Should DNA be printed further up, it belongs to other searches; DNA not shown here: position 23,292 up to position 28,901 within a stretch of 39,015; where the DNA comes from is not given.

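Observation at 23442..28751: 1769-aa polyvalent virion protein that combines two muralytic domains with an ADP-ribosyltransferase-like domain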

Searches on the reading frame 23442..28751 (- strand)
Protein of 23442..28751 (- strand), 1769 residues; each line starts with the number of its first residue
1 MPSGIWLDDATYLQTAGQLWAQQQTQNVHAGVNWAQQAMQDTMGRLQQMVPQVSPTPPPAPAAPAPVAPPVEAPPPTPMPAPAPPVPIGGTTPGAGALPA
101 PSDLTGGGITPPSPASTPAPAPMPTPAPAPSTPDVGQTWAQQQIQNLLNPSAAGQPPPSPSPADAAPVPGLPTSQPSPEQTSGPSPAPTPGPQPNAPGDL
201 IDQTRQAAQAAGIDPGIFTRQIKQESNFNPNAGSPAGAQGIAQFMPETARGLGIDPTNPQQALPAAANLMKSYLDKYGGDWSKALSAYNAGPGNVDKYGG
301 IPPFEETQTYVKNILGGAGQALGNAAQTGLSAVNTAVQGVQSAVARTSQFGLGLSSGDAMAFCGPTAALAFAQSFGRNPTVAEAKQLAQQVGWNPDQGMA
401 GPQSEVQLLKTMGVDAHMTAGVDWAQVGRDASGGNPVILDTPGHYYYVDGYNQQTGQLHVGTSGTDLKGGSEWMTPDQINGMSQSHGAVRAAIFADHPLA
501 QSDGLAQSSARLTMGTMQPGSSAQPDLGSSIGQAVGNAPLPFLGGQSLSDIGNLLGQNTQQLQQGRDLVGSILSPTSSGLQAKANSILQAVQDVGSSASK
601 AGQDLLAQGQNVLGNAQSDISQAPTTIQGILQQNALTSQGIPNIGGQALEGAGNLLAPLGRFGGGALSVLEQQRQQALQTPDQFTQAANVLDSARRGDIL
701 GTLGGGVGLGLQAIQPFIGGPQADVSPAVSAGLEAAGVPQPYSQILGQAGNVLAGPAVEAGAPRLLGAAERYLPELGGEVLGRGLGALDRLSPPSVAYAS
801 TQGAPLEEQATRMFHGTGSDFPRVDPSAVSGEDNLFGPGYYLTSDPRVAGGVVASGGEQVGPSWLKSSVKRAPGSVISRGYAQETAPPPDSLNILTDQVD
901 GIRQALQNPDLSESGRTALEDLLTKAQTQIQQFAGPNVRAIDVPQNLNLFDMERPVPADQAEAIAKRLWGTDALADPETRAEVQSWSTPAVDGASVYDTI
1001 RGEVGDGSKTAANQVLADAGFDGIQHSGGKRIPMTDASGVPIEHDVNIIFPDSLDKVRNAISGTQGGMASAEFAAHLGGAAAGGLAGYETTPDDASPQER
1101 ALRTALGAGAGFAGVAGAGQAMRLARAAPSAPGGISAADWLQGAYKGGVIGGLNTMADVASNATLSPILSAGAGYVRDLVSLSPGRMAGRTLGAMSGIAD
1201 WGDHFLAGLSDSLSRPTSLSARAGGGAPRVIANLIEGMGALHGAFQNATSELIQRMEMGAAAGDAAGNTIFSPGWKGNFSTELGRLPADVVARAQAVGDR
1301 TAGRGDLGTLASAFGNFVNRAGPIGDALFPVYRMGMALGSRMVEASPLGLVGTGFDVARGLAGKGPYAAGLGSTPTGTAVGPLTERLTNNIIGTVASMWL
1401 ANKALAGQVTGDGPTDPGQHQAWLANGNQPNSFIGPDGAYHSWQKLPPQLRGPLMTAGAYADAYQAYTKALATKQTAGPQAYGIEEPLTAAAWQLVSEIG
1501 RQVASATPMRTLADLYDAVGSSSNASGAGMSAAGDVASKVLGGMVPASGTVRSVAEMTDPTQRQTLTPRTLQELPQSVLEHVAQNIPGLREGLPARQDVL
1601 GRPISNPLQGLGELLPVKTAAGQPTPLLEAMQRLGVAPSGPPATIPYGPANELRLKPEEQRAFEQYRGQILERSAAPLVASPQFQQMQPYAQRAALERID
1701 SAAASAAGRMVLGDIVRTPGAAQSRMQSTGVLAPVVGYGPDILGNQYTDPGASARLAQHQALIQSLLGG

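Call 5: search_protein_families(library=pfam, proteins=[window:23445-28751:-], max_evalue=1)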
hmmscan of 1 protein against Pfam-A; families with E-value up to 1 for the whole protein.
window:23445-28751:- (1769 aa): 3 families
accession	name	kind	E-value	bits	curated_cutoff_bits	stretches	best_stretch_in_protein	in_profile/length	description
PF01464.25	SLT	-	4.4e-23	81.5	21.3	1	205-307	4-113/117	Transglycosylase SLT domain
PF13529.12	Peptidase_C39_2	-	1.6e-05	25.9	24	1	360-458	13-137/143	Peptidase_C39 like family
PF13406.11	SLT_2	-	0.0019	17.9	24.3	1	223-257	138-174/292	Transglycosylase SLT domain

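Call 6: search_protein_families(library=phrogs, proteins=[window:23445-28751:-], max_evalue=0.01)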
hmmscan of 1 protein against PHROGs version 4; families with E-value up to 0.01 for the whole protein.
window:23445-28751:- (1769 aa): 16 families
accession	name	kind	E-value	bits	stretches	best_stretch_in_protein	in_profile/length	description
phrog_669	-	lysis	9.1e-37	127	1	199-327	920-1062/1946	endolysin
phrog_2013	-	tail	1.8e-31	110.6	1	197-329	465-600/657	lytic tail protein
phrog_342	-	head and packaging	4e-31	108.9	1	194-391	9-219/1235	internal virion protein with endolysin domain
phrog_14342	-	tail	2.4e-18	67.8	1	195-297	136-239/272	lytic tail fiber protein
phrog_13449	-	other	4.3e-17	63.5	1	212-342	19-144/269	transglycosylase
phrog_28014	-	unknown function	2.4e-16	61.1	1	206-325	40-161/224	-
phrog_28504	-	tail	1.1e-13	51.8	1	189-296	222-331/597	lytic tail fiber protein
phrog_2533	-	unknown function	7.2e-11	41.9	1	212-342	757-893/1130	-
phrog_10475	-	lysis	2.7e-10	40.5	1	228-330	303-408/700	endolysin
phrog_6651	-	head and packaging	4.2e-10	39.2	1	1392-1456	1025-1086/1375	internal virion protein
phrog_1044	-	lysis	1.1e-06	28.2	1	233-298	260-334/900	endolysin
phrog_1506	-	tail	0.00086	18.4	1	212-316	687-799/1269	tail length tape measure protein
phrog_3201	-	tail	0.0013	17.4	1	206-251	2027-2073/2408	tail fiber protein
phrog_38211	-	other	0.0026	18.2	1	207-286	61-142/219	transglycosylase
phrog_32437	-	unknown function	0.0032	18.4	1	212-297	84-175/205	-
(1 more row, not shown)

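Call 9: search_dna_similar(query=window:23442-28751:-, collection=phages, mode=protein, max_rows=30)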
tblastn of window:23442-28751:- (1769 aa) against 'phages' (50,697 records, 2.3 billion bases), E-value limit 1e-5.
Records with a match: 1254; places in all: 1255; records where one place covers at least 80% of the query: 0.
Best place of each record, by identity: <60% 1254.
By first word of the organism name: Klebsiella 422; Pseudomonas 335; Ralstonia 97; Escherichia 52; Bacillus 38; Enterobacteria 37; Yersinia 35; Salmonella 27; Pectobacterium 23; Serratia 17; and 46 more.
By host as written in the record: Klebsiella pneumoniae 219; - 136; Pseudomonas aeruginosa 81; Ralstonia solanacearum 65; Pseudomonas aeruginosa PAO1 58; Klebsiella pneumoniae 135080 29; Pseudomonas sp. 28; Escherichia coli 27; and 292 more.
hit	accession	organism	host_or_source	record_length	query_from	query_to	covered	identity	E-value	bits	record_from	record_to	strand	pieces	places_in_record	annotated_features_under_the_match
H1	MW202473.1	Caudoviricetes sp.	Manatee Spring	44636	208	440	13%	27.5%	1e-9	70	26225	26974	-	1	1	transglycosylase slt domain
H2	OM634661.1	Bacillus phage vB_BauM_KLEB27-3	Bacillus australimaris sKR4M-27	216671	202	314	6%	51.8%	4e-23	114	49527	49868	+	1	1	structural protein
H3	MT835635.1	Bacteriophage sp.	human fecal samples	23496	205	314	6%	52.7%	1e-25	122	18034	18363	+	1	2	record has no annotation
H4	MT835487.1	Bacteriophage sp.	human fecal samples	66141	205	314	6%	52.3%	5e-23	114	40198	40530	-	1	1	record has no annotation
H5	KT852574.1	Yersinia phage vB_YenP_AP10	Yersinia enterocolitica 6471/76-c ...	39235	205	397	11%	29.5%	3e-7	62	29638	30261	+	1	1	internal virion protein D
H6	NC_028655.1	Yersinia phage vB_YenP_AP10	Yersinia enterocolitica 6471/76-c ...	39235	205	397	11%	29.5%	3e-7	62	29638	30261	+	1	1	internal virion protein with endolysin domain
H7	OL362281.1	Klebsiella phage 6996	Klebsiella pneumoniae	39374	205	397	11%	28.8%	1e-7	63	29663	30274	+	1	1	peptidoglycan lytic exotransglycosylase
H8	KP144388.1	Geobacillus virus E3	failed fermentation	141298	206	314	6%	50.9%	4e-23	114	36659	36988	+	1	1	putative tape measure protein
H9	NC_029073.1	Geobacillus virus E3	failed fermentation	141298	206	314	6%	50.9%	4e-23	114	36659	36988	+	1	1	tail length tape measure protein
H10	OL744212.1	Pantoea phage vB_PdeP_F2M1C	Pantoea deleyi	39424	205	397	11%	28.3%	9e-8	64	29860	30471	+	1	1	peptidoglycan lytic exotransglycosylase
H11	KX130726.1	Escherichia phage ECA2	Escherichia coli ATCC 13706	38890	205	397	11%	28.3%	1e-7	63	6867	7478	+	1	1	internal (core) protein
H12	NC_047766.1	Escherichia phage ECA2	Escherichia coli ATCC 13706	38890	205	397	11%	28.3%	1e-7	63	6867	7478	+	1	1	internal virion protein with endolysin domain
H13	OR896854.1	Klebsiella phage Keithsmous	Klebsiella pneumoniae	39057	205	397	11%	28.3%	1e-7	63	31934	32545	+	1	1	internal virion protein with endolysin domain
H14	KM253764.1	Yersinia phage vB_YenP_AP5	Yersinia enterocolitica serotype O:3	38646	205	397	11%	28.3%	1e-7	63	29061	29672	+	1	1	internal virion protein D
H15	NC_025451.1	Yersinia phage vB_YenP_AP5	Yersinia enterocolitica serotype O:3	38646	205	397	11%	28.3%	1e-7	63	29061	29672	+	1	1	internal virion protein with endolysin domain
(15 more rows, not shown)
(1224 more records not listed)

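Call 11: search_solved_structures(query=window:23445-28751:-, max_evalue=1)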
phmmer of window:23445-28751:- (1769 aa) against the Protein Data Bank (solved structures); distinct sequences matched with E-value up to 1: 20.
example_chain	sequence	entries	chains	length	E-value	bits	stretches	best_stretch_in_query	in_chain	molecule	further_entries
9b45_a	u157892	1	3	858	1e-07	33.2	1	196-291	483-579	gp41 Tape measure protein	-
6yt5_G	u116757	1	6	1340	6.2e-07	30.6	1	194-320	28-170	Peptidoglycan transglycosylase gp16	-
7eyb_I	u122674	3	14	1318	6.4e-07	30.6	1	194-320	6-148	Peptidoglycan transglycosylase gp16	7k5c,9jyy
8rhe_A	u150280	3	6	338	9.5e-06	26.7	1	225-297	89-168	LysM peptidoglycan-binding domain-containing protein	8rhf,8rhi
5mpq_A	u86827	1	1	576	0.00021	22.2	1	206-318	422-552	Transglycosylase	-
5o1j_A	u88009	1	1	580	0.00021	22.2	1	206-318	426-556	Putative soluble lytic murein transglycosylase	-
6fpn_B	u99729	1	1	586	0.00022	22.2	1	206-318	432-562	Putative soluble lytic murein transglycosylase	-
5o24_A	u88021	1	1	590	0.00022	22.1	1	206-318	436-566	Transglycosylase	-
5o29_A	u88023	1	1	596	0.00022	22.1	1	206-318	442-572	Transglycosylase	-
5o2n_A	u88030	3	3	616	0.00023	22.1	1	206-318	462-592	Transglycosylase | Putative soluble lytic murein transglycosylase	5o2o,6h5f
6fbt_A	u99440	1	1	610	0.00037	21.4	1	220-317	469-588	Probable soluble lytic transglycosylase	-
5ohu_A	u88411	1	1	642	0.00038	21.4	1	220-317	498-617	Soluble lytic murein transglycosylase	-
1qsa_A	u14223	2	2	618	0.00053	20.9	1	222-315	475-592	PROTEIN (SOLUBLE LYTIC TRANSGLYCOSYLASE SLT70) | SOLUBLE LYTIC TRANSGLYCOSYLASE SLT70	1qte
6fc4_A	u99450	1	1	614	0.00091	20.1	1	220-317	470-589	Soluble lytic murein transglycosylase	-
6fcq_A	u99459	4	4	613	0.00092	20.1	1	220-317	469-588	Soluble lytic murein transglycosylase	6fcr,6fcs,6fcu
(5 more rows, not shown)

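Call 27: find_encoding_contigs(protein=window:23442-28751:-, flank=10000, max_places=3)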
Protein window:23442-28751:- (1769 aa): no gene with exactly this product is on record in the collection.

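Call 48: find_related_loci(query=A2, collection=genome_contigs, flank=10000)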
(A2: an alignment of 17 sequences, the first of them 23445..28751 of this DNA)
Query A2 (1769 aa) in genome_contigs; peptide patterns used: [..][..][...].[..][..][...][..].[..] (x = any residue, [..] = any of these).
19 stretches matched a pattern, but none encodes a relative of the query by tblastn (E <= 1e-3).
